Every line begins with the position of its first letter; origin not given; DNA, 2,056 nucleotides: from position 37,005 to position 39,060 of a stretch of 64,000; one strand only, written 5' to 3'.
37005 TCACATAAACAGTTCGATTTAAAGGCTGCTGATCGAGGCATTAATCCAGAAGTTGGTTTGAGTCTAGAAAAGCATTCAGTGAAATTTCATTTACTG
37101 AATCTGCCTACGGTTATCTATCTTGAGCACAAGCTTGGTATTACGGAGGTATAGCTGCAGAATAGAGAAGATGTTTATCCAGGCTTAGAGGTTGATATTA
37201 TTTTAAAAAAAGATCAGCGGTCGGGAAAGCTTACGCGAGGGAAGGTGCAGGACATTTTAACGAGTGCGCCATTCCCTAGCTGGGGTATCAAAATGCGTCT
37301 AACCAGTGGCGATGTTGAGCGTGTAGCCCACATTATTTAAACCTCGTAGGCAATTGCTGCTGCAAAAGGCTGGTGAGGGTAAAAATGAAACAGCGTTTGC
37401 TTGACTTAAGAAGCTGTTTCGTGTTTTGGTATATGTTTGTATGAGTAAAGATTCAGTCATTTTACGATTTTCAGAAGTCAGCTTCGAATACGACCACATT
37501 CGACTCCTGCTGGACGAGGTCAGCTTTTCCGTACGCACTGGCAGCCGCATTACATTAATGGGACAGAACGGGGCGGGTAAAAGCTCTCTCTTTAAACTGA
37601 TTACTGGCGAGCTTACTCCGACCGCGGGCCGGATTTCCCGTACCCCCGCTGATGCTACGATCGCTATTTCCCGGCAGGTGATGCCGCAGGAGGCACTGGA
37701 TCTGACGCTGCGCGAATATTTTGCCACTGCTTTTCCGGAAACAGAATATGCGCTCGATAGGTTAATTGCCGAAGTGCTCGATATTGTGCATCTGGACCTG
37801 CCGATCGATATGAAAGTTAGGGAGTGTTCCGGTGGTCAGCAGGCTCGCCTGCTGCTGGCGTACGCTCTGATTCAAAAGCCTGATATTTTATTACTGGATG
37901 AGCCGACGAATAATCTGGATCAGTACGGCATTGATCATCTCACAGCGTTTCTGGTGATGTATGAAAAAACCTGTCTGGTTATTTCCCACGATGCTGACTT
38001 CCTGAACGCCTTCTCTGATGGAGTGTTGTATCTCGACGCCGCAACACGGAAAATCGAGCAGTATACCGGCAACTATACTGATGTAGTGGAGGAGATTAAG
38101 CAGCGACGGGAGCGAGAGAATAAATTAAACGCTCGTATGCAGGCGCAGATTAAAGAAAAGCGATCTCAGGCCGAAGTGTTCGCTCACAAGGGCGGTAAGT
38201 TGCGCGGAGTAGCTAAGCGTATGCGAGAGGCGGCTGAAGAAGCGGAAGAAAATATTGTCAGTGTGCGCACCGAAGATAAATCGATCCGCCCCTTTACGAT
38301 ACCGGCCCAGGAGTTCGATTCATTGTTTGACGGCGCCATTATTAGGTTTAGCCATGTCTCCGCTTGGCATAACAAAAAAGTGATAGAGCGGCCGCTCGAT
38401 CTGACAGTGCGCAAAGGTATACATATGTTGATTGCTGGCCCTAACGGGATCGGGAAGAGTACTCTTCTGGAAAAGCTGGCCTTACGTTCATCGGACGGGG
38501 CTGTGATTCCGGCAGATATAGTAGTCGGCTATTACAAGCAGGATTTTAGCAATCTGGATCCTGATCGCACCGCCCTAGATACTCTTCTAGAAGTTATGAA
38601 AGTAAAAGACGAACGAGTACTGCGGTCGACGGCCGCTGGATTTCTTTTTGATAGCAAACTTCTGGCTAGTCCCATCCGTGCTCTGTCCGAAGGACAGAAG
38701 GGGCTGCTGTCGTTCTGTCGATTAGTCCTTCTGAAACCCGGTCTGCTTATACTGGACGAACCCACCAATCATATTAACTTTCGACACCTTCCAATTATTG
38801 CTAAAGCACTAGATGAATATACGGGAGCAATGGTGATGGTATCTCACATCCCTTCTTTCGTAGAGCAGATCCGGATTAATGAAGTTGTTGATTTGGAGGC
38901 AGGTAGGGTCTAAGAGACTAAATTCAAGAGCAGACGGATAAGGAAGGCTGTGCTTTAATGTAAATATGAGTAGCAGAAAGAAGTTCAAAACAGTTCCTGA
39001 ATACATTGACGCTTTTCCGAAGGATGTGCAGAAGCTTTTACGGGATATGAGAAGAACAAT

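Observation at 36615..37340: YwbE/DUF2196-like domain encoded in frame directly after the YecM stop codon, with no canonical start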

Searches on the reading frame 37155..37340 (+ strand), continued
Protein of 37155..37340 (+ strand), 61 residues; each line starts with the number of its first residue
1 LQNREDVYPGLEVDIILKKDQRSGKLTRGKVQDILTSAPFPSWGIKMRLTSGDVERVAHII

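Call 51: list_cluster_members(proteins=[P0001, P0121])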
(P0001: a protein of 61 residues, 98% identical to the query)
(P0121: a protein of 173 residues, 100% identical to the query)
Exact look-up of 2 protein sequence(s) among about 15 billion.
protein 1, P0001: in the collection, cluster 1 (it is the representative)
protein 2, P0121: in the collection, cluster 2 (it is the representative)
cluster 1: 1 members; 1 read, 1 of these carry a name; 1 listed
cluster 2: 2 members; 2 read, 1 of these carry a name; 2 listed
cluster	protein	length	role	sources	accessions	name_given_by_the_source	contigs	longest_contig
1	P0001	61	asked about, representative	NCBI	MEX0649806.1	MAG: YwbE family protein [Candidatus Andersenbacteria bacterium]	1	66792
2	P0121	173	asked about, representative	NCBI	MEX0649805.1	MAG: VOC family protein [Candidatus Andersenbacteria bacterium]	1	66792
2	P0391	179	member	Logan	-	-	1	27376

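Call 54: predict_structure(alignment_id=A2)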
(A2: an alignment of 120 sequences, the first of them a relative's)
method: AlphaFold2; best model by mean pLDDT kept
length: 65 residues; sequences in the alignment: 120
mean_pLDDT: 94.6   pTM: 0.78
mean pLDDT of the five models: 94.6, 94.3, 93.9, 93.2, 91.3
residues with pLDDT >= 90: 60; 70-90: 4; 50-70: 1; < 50: 0
segments of 3 or more residues with pLDDT < 50: none
pLDDT, mean of each block of 10 residues (from residue 1): 91 97 96 96 96 97 85
secondary structure, 60 per line:
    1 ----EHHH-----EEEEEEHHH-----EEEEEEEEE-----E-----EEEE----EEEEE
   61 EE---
elements in order: E14-19 E28-36 E48-51 E56-62

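Call 57: fold_search(model_id=the predicted structure, library=pdb)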
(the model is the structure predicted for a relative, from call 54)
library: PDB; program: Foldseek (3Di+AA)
matches with E <= 10: 628; with E <= 0.001: 0
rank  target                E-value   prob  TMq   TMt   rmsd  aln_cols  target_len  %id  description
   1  6v9t_AAA              1.1e-01  0.66  0.44  0.50   3.8        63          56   22  Tudor domain of TDRD3 in complex with a small molecule (released 2019-12-25)
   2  6kc7_A                1.2e-01  0.28  0.37  0.04   5.3        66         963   17  Crystal structure of Nme1Cas9 in complex with sgRNA and target DNA (ATATGATT PAM) in seed-base paring state (released 2019-11-06)
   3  8jtn                  2.2e-01  0.47  0.41  0.45   3.7        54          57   24  Tudor domain of TDRD3 in complex with a small molecule (released 2023-08-09)
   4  8ye8_A                2.3e-01  0.66  0.54  0.32   3.6        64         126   25  Crystal structure of mouse BAHCC1 TTD domain in complex with H4K20me1 peptide (released 2025-07-16)
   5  5yj8                  2.7e-01  0.51  0.44  0.46   3.4        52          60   21  Identification of a small molecule inhibitor for the Tudor domain of TDRD3 (released 2018-05-02)
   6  8jvz_A                2.9e-01  0.23  0.39  0.46   5.1        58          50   19  Crystal structure of the circular-permutated protein mkaL2_v1_SH3 (released 2024-07-03)
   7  8jze_e                3.3e-01  0.30  0.43  0.40   4.5        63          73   19  PSI-AcpPCI supercomplex from Symbiodinium (released 2024-02-28)
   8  2v1r_B                3.3e-01  0.20  0.37  0.36   5.4        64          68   17  Yeast Pex13 SH3 domain complexed with a peptide from Pex14 at 2.1 A resolution (released 2008-06-03)
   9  1zq1_A                3.3e-01  0.13  0.32  0.08   6.5        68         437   18  Structure of GatDE tRNA-Dependent Amidotransferase from Pyrococcus abyssi (released 2005-10-18)
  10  5nik_D                3.6e-01  0.11  0.31  0.09  10.2        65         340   12  Structure of the MacAB-TolC ABC-type tripartite multidrug efflux pump (released 2017-05-24)
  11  9coj_MODEL_1_A        3.8e-01  0.23  0.42  0.26   5.8        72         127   17  SH3-like tandem domain of human KIN protein (released 2024-07-31)
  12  2fyr                  3.8e-01  0.07  0.27  0.14  10.7        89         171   16  Crystal Structure of Norwalk Virus Protease grown in the presence of AEBSF (released 2006-07-25)
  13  9fb8                  4.1e-01  0.25  0.39  0.09   4.7        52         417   17  XChem refined PIF1-x0076 complex (released 2024-09-18)
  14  4imq_A                4.1e-01  0.07  0.27  0.14  10.1        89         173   18  Structural Basis of Substrate Specificity and Protease Inhibition in Norwalk Virus (released 2013-02-20)
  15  6je9_C                4.4e-01  0.11  0.34  0.04   9.0        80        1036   20  Crystal structure of Nme1Cas9-sgRNA dimer mediated by double protein inhibitor AcrIIC3 monomers (released 2019-11-06)
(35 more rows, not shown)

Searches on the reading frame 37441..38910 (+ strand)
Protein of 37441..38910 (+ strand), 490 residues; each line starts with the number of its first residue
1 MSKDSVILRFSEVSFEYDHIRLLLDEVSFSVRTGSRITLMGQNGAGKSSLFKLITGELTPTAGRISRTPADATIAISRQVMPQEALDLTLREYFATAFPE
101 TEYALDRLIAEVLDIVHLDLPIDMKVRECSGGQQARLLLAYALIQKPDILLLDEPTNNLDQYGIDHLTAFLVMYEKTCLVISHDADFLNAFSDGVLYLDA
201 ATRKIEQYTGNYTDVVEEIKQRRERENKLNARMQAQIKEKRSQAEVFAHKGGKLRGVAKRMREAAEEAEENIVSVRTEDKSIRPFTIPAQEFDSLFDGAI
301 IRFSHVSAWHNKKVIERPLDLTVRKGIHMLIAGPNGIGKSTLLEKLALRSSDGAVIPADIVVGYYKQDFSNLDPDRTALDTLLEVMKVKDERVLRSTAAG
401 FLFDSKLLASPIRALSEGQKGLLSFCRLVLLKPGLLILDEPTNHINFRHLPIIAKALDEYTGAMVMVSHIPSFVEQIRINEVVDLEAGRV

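Call 35: find_related_loci(query=window:37441-38910:+, collection=metagenome_contigs, flank=3000)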
Query window:37441-38910:+ (490 aa) in metagenome_contigs; peptide patterns used: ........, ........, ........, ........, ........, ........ (x = any residue, [..] = any of these).
85 stretches matched a pattern; 27 encode a relative of the query (tblastn E <= 1e-3); 27 distinct loci.
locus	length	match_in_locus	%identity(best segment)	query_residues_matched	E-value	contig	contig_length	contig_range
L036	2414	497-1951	79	1-485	0e+0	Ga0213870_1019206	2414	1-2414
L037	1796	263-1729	82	1-489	0e+0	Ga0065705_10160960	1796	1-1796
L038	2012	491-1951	72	1-487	0e+0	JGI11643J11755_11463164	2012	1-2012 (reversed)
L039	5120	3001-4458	72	1-485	0e+0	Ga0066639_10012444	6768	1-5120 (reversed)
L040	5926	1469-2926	71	1-485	0e+0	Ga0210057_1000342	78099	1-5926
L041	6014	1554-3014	70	1-485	0e+0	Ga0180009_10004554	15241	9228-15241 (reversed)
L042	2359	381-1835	71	1-485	0e+0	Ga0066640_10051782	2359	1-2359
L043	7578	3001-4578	66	1-487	0e+0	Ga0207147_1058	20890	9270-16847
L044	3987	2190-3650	69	1-485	0e+0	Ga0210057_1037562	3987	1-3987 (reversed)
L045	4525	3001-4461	66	1-487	0e+0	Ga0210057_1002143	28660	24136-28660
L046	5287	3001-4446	59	1-485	0e+0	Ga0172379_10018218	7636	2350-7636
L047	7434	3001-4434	55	4-486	3e-173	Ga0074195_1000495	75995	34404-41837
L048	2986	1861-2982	67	1-474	1e-177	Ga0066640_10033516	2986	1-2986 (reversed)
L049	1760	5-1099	68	122-485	4e-169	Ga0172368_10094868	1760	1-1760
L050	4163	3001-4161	63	1-474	8e-155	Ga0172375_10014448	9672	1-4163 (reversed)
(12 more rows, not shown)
